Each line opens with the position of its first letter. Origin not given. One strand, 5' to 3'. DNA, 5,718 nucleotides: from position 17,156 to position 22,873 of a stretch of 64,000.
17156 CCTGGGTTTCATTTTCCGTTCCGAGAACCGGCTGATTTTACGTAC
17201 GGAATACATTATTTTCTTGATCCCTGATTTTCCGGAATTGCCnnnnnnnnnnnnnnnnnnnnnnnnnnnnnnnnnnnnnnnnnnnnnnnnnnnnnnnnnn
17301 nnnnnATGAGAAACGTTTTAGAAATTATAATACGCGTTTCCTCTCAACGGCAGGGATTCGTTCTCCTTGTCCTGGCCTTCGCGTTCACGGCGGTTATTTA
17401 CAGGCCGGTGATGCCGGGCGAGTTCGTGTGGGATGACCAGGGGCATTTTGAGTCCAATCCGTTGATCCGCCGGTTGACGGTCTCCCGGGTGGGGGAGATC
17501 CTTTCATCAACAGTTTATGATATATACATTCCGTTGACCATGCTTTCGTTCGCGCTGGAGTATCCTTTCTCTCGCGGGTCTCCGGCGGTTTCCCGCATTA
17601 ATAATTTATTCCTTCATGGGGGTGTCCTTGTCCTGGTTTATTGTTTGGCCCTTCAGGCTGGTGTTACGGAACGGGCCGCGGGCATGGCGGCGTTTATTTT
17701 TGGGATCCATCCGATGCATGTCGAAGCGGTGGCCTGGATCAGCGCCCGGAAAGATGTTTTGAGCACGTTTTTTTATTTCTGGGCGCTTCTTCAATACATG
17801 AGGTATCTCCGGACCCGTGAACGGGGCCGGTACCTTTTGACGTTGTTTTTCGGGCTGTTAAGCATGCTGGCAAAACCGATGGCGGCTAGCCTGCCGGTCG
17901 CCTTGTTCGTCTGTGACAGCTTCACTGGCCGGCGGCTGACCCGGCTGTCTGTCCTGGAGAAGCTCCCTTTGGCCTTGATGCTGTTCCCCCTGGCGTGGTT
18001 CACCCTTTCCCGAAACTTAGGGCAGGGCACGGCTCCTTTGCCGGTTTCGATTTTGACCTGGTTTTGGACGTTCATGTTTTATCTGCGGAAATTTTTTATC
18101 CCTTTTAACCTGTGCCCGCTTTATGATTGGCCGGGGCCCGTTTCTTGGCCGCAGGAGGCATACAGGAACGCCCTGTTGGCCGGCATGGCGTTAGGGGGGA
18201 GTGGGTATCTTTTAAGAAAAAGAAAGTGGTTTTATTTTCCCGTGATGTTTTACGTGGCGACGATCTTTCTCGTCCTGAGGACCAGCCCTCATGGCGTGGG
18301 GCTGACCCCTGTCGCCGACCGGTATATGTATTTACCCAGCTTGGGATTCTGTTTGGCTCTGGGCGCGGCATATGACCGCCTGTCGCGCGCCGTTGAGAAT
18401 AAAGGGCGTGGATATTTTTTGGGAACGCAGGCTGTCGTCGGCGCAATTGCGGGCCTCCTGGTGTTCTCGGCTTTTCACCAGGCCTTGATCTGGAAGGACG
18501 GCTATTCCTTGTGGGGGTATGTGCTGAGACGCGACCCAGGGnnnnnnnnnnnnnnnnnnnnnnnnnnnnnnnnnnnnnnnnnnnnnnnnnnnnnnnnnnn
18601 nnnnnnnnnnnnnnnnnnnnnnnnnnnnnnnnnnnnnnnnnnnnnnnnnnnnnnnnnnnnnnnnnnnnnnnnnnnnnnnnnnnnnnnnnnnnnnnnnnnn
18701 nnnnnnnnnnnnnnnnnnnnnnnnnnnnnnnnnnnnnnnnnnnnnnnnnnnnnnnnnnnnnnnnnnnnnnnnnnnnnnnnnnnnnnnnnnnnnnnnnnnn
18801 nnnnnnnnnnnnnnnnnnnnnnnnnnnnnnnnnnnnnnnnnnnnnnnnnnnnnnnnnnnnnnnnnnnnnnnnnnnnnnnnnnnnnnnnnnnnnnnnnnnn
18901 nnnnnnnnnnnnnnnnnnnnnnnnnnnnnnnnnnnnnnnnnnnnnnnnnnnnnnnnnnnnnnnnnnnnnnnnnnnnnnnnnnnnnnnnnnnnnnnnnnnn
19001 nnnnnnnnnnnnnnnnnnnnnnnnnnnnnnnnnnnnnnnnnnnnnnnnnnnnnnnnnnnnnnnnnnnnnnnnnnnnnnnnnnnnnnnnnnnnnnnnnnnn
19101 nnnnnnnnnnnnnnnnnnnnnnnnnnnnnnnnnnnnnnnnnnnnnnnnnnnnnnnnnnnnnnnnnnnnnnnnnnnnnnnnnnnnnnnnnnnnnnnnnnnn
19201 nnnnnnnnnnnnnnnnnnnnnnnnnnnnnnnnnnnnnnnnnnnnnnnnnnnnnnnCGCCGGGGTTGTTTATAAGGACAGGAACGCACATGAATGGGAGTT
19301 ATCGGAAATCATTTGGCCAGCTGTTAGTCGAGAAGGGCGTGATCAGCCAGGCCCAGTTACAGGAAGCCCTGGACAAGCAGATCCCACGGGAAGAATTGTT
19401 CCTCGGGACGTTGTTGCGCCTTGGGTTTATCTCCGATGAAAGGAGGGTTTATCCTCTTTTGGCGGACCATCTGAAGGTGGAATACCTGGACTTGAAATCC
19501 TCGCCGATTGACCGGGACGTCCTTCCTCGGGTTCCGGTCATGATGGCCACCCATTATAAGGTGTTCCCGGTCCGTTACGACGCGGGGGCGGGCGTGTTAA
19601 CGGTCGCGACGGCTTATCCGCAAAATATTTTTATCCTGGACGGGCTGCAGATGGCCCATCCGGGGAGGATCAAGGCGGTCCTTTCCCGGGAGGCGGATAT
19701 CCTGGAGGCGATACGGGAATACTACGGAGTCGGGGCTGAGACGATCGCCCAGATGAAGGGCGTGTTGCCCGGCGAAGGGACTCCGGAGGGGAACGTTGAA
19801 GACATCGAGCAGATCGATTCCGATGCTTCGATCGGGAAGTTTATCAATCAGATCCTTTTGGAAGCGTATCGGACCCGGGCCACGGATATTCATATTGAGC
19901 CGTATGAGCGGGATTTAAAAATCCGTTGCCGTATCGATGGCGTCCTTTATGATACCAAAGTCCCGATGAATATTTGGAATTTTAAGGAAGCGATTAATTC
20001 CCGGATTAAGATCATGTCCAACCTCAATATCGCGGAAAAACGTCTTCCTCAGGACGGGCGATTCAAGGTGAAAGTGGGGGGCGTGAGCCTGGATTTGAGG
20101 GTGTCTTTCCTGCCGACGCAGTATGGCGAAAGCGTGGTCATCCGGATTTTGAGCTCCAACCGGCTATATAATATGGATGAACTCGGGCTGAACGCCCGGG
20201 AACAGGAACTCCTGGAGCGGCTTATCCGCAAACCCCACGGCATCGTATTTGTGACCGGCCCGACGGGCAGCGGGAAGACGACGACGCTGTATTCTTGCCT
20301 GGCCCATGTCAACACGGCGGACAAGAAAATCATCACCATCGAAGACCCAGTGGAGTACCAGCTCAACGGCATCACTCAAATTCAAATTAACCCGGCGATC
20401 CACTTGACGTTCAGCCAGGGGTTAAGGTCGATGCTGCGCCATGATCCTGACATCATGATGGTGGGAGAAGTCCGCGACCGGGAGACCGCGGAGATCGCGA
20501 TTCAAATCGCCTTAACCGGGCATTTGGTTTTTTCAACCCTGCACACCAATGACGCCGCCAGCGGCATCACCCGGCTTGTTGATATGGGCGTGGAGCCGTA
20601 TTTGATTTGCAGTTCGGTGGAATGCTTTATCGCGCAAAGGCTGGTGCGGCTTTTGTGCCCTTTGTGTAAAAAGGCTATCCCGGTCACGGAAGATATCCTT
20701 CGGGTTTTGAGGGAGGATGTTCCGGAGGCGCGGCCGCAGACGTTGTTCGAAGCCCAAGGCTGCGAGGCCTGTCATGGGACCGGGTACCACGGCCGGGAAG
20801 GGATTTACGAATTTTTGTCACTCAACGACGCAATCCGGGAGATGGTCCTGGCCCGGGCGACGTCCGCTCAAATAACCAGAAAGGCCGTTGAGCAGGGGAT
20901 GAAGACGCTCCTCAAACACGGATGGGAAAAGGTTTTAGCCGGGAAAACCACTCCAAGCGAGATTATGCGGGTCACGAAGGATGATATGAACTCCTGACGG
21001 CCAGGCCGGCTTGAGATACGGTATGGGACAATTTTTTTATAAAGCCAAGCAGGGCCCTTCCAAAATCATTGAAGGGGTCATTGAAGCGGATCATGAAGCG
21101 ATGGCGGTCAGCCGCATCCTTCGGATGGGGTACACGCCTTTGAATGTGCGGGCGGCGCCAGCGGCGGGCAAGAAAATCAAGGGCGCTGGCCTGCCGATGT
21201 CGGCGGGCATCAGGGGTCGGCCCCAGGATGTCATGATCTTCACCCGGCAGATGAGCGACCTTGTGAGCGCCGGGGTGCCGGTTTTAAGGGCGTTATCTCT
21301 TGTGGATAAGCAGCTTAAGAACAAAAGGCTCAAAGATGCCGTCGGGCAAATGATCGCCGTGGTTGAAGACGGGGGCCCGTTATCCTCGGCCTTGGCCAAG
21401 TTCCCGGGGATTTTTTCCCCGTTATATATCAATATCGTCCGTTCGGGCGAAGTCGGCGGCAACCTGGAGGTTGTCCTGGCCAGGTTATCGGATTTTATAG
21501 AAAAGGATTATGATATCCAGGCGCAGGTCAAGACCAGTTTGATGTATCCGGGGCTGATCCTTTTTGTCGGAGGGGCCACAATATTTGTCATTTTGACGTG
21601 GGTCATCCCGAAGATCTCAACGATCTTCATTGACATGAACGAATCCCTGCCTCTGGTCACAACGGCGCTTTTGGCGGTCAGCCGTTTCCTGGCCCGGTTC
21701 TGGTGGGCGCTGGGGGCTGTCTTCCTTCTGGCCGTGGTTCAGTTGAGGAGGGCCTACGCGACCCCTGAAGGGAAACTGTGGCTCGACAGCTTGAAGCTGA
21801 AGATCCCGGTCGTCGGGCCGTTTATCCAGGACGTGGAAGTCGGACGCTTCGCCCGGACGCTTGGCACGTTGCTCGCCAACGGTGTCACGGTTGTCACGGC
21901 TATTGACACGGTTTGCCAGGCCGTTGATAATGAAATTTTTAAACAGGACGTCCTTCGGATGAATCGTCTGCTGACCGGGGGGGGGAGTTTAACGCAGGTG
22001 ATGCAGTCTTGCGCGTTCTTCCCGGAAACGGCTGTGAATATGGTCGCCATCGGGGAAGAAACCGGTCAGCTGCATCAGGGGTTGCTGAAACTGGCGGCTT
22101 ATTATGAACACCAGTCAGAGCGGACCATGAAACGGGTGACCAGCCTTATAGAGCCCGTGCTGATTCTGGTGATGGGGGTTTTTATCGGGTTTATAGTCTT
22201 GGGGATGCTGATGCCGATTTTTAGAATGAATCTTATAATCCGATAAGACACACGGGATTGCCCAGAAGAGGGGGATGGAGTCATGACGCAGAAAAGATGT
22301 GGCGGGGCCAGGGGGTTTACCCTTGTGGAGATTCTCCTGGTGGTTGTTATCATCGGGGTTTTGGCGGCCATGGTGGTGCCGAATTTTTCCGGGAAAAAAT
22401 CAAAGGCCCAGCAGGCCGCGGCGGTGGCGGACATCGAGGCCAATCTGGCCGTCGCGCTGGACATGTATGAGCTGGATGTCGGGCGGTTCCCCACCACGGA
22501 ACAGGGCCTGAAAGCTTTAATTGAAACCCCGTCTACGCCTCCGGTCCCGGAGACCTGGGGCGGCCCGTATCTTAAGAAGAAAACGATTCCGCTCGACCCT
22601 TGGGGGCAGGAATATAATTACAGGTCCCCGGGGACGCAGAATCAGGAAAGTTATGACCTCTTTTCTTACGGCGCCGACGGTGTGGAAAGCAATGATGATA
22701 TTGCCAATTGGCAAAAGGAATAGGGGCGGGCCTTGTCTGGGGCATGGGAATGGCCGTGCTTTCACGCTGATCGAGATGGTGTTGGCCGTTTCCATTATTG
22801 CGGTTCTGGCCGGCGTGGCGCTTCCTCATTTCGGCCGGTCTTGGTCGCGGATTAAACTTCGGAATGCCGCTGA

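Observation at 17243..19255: TMTC/PMT-like GT-C glycosyltransferase with TPR repeats inside the T2SS operon, and a poly-Thr tract in the secretin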

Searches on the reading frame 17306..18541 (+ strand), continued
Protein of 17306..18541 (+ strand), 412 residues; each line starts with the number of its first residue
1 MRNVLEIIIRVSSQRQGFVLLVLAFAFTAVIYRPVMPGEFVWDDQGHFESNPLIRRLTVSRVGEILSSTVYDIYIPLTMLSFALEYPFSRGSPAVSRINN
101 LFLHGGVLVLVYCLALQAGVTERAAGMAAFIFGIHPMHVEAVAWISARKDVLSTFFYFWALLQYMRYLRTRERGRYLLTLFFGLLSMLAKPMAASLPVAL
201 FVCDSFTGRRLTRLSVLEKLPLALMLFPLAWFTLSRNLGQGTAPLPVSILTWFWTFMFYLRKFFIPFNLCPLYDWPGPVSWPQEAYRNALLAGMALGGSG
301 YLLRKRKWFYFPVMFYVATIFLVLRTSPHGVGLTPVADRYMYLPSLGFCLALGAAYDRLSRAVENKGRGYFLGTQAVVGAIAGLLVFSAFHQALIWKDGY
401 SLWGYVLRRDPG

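Call 45: find_related_loci(query=A2, collection=genome_contigs, flank=6000)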
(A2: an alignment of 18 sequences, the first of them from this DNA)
Query A2 (411 aa) in genome_contigs; peptide patterns used: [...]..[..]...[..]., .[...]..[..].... (x = any residue, [..] = any of these).
600 stretches matched a pattern (row limit reached: there are more); 590 encode a relative of the query (tblastn E <= 1e-3); the best 80 are kept; 80 distinct loci.
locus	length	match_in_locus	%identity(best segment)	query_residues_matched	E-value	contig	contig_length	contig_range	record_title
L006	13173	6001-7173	50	21-411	4e-109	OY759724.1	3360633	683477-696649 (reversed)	MAG: Candidatus Omnitrophota bacterium isolate 1a5844f9-839a-4d7b-a7f9-2444bab12bdd genome assembly, chromosome: 1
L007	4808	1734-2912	40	19-411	3e-85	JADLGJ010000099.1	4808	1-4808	MAG: Candidatus Omnitrophota bacterium isolate SJ432 c_000001575824, whole genome shotgun sequence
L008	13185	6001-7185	40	15-411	3e-84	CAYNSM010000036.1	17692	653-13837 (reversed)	MAG TPA_asm: uncultured Planctomycetales bacterium isolate SRP278252_co1_54 genome assembly, contig: NODE_5440_length_17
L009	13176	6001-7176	40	8-411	8e-84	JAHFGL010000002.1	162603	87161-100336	MAG: Candidatus Omnitrophota bacterium isolate nzgw314 NODE_129_length_162604_cov_4.636337, whole genome shotgun sequenc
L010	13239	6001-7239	39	19-408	1e-81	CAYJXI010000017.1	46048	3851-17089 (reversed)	MAG TPA_asm: uncultured Planctomycetales bacterium isolate ERP125453_co1_481 genome assembly, contig: NODE_569_length_46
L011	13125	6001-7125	39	30-404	4e-72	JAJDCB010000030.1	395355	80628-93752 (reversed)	MAG: Candidatus Omnitrophota bacterium isolate OFTM390 OFTM390_29, whole genome shotgun sequence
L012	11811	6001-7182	40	15-411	2e-67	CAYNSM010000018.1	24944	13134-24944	MAG TPA_asm: uncultured Planctomycetales bacterium isolate SRP278252_co1_54 genome assembly, contig: NODE_3256_length_24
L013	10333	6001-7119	43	32-407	1e-75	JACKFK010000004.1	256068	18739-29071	MAG: Candidatus Omnitrophota bacterium isolate HK-STAS-OMNI-3 HK-STAS-OMNI-3_4, whole genome shotgun sequence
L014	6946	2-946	38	92-411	6e-56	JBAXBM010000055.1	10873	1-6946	MAG: Candidatus Omnitrophota bacterium isolate ELA167 MAG167_55, whole genome shotgun sequence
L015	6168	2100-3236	34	42-411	2e-53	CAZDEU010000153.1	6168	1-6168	MAG TPA_asm: uncultured Bacteroidales bacterium isolate SRP263991_co4_156 genome assembly, contig: NODE_21074_length_616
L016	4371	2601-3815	34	12-411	6e-51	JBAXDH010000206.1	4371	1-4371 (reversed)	MAG: bacterium isolate ELA214 MAG214_206, whole genome shotgun sequence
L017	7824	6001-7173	33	20-411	1e-48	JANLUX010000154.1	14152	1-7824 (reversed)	MAG: Bacteroidota bacterium isolate OTE_21_metabat_266 OTE_21_k141_904105, whole genome shotgun sequence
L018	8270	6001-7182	30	28-411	1e-48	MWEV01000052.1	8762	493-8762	MAG: Deltaproteobacteria bacterium ADurb.Bin026 BWX58_contig000052, whole genome shotgun sequence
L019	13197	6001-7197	32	11-411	2e-48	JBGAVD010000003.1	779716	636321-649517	MAG: Chlorobiota bacterium isolate MAG_MBR_H10.82 MBRH10-82_opera_contig_27, whole genome shotgun sequence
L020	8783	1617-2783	35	21-411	6e-48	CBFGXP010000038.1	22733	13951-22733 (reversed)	MAG TPA_asm: uncultured bacterium isolate SRR32277365_metabat2_26 genome assembly, contig: ERZ27320638.222, whole genome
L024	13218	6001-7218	32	16-411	2e-46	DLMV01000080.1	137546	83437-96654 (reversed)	MAG TPA_asm: Deltaproteobacteria bacterium UBA7527 UBA7527_contig_405, whole genome shotgun sequence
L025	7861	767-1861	28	42-411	8e-46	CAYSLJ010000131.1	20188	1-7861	MAG TPA_asm: uncultured Synergistia bacterium isolate SRP239243_co1_332 genome assembly, contig: NODE_4230_length_20188_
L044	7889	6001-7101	31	42-403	4e-43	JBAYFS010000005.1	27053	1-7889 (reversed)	MAG: Elusimicrobiaceae bacterium isolate SO_2016_GW1_107 scaffold03143_OW334_2016, whole genome shotgun sequence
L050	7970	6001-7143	31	34-411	9e-43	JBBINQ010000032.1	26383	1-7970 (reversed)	MAG: candidate division WOR-3 bacterium isolate SLS170214_bin_26 NODE_2095_length_26383_cov_16.283387, whole genome shot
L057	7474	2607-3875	29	28-411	2e-41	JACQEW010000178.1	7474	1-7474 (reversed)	MAG: Nitrospinota bacterium isolate NC_groundwater_1031_Pr1_S-0.65um_41_11 Montesol18_Sp65_coassembly_scaffold_720304, w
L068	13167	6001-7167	31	11-402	9e-41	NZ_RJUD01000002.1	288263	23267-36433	Lacihabitans sp. CS3-21 jcf7180000035927, whole genome shotgun sequence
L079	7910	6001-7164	33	28-411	5e-39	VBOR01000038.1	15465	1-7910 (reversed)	MAG: Candidatus Eisenbacteria bacterium isolate WS_1 14_0929_05_30cm_scaffold_2882, whole genome shotgun sequence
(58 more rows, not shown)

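Call 46: search_protein_families(library=pfam, alignment_id=A2, max_evalue=5)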
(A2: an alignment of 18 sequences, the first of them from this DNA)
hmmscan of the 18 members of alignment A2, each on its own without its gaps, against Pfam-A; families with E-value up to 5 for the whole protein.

A. member 1, seq(411 aa): 1 family
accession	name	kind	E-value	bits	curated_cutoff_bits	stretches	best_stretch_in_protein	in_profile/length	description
PF13231.12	PMT_2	-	0.93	10.1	26.1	1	109-230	37-152/160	Dolichyl-phosphate-mannose-protein mannosyltransferase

B. families by the number of members that match (of 18 scanned): 8 families
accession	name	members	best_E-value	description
PF02466.24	Tim17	1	0.055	Tim17/Tim22/Tim23/Pmp24 family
PF16316.10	DUF4956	1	0.12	Domain of unknown function (DUF4956)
PF02096.25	60KD_IMP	1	0.26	60Kd inner membrane protein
PF21844.1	DUF6903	1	0.33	Family of unknown function (DUF6903)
PF11804.13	DUF3325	1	0.42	Protein of unknown function (DUF3325)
PF13231.12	PMT_2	1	0.93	Dolichyl-phosphate-mannose-protein mannosyltransferase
PF09049.15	SNN_transmemb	1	1.3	Stannin transmembrane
PF07048.16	DUF1331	1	1.6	Protein of unknown function (DUF1331)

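Call 67: search_protein_families(library=pfam, proteins=[L017:5884-7100:+, L018:5953-7200:+, L019:5878-7250:+, L024:5983-7250:+, L025:650-1900:+, L044:5905-7150:+, L050:5917-7200:+, L057:2478-3900:+, L068:5944-7200:+, L079:5890-7200:+], max_evalue=1)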
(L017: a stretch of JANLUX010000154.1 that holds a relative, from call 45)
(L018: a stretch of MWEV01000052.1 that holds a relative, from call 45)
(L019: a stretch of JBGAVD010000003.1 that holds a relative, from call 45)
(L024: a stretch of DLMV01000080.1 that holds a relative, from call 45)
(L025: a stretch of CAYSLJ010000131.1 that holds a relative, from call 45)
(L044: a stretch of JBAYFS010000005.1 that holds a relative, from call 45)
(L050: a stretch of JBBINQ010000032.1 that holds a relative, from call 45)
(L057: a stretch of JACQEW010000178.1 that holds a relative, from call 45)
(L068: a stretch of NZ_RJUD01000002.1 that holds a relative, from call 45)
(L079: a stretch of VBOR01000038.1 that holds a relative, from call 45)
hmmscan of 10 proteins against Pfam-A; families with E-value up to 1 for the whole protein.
L017:5884-7100:+ (405 aa): 2 families
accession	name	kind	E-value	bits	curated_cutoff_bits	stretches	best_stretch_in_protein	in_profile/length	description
PF13231.12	PMT_2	-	1.7e-05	25.5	26.1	1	115-247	26-151/160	Dolichyl-phosphate-mannose-protein mannosyltransferase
PF08113.16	CoxIIa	-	0.022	15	20.7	1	116-131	8-23/33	Cytochrome c oxidase subunit IIa family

L018:5953-7200:+ (416 aa): 0 families

L019:5878-7250:+ (457 aa): 0 families

L024:5983-7250:+ (422 aa): 1 family
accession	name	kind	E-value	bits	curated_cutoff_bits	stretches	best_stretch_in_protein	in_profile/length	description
PF01757.29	Acyl_transf_3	-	0.0043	16.6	31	1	287-398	133-234/326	Acyltransferase domain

L025:650-1900:+ (417 aa): 1 family
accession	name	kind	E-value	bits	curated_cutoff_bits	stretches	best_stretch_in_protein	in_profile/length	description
PF15875.10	DUF4731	-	0.34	11.6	27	0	362-382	48-68/75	Domain of unknown function (DUF4731)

L044:5905-7150:+ (415 aa): 1 family
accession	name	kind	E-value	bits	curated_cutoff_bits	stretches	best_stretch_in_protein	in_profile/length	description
PF09913.15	DUF2142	-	0.71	9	30.1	1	93-237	126-272/395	Predicted membrane protein (DUF2142)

L050:5917-7200:+ (428 aa): 1 family
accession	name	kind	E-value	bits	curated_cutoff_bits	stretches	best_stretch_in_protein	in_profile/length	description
PF13431.12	TPR_17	-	0.017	15.8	24.4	1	403-428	4-29/34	Tetratricopeptide repeat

L057:2478-3900:+ (474 aa): 1 family
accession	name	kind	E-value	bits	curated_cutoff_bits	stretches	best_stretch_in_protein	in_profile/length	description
PF20077.4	CcmD_alt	-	0.0081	16.6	23.5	1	28-51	29-52/61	CcmD family protein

L068:5944-7200:+ (419 aa): 0 families

L079:5890-7200:+ (437 aa): 2 families
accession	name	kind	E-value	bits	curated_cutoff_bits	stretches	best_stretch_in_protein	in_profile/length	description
PF13231.12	PMT_2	-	2e-06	28.6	26.1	1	85-239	5-151/160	Dolichyl-phosphate-mannose-protein mannosyltransferase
PF04578.18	DUF594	-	0.75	9.9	21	0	106-140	16-50/55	Protein of unknown function, DUF594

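Call 76: search_protein_representatives(alignment_id=A2)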
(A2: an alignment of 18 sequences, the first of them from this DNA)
Query: 18 sequences, 404 profile positions. Proteins with E-value up to 0.001 (for the whole library): 110783; up to 1e-10: 82330; up to 1e-30: 34330. The best 150 are listed.
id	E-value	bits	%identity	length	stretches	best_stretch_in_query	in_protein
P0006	4.1e-169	579.5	-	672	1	10-404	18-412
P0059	1.2e-163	561.5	-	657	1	4-404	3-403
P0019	1.5e-163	561.2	-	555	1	5-404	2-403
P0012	3.7e-162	556.6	-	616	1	4-404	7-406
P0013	4.4e-160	549.8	-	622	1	9-404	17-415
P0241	2.2e-159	547.5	-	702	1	10-404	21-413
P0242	2.6e-158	543.9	-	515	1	4-404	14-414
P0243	5.9e-157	539.5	-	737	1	11-404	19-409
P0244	7.8e-156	535.8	-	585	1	7-403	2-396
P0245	8.7e-156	535.6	-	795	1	10-404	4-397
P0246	4.4e-155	533.3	-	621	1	8-404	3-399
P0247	5.1e-155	533.1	-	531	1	9-404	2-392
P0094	7.9e-155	532.5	-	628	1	8-402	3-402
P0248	1.8e-154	531.3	-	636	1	5-404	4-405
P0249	2.0e-154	531.2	-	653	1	9-402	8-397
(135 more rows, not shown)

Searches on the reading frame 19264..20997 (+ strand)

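Call 6: search_protein_families(library=pfam, proteins=[window:19264-20997:+], max_evalue=0.01)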
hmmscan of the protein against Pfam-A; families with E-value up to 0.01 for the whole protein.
window:19264-20997:+ (577 aa): 10 families
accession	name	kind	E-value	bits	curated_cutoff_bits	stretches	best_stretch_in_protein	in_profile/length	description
PF00437.27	T2SSE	-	1.3e-134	449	24.9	1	185-569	3-370/370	Type II/IV secretion system protein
PF05157.20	MshEN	-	4.2e-15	55.9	23.1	1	71-157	2-87/90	MshEN domain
PF13191.12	AAA_16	-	0.00011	23.2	32.6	1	314-359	7-56/167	AAA ATPase domain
PF13604.12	AAA_30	-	0.00019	21.6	27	1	309-357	2-50/191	AAA domain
PF25199.1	nSTAND_NTPase5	-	0.00028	21.2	34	1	314-365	26-82/145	Novel STAND NTPase 5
PF13401.12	AAA_22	-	0.00084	20.1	27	1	323-367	3-47/130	AAA domain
PF01637.24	ATPase_2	-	0.0026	18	33.2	1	315-365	10-60/225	ATPase domain predominantly from Archaea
PF20720.3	nSTAND3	-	0.0034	17.5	27.2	1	324-364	16-56/155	Novel STAND NTPase 3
PF13086.12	AAA_11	-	0.0087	16.3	27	0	309-350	2-42/257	AAA domain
PF13245.12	AAA_19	-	0.0095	16.6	25.1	0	324-356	10-44/134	AAA domain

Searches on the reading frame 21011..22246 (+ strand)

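Call 6: search_protein_families(library=pfam, proteins=[window:21011-22246:+], max_evalue=0.01)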
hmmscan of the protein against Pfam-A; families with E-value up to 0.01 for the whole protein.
window:21011-22246:+ (411 aa): 1 family
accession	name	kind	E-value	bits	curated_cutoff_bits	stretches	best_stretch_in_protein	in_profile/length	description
PF00482.28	T2SSF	-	2e-63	212.4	25.2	2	77-200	1-125/125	Type II secretion system (T2SS), protein F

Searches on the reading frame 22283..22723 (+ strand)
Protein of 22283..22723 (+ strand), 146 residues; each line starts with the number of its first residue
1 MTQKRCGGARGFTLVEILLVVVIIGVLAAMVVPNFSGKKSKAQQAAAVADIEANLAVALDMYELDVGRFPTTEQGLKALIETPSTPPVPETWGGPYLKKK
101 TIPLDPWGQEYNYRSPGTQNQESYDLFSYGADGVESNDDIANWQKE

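Call 16: search_protein_families(library=pfam, proteins=[window:22283-22723:+], max_evalue=0.01)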
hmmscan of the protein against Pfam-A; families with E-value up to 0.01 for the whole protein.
window:22283-22723:+ (146 aa): 2 families
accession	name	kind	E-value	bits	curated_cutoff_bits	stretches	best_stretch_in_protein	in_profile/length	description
PF08334.16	T2SSG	-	8.6e-33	113.1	21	1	36-141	3-106/108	Type II secretion system (T2SS), protein G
PF07963.17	N_methyl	-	7.1e-06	25.8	21.2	1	9-31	4-26/27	Prokaryotic N-terminal methylation motif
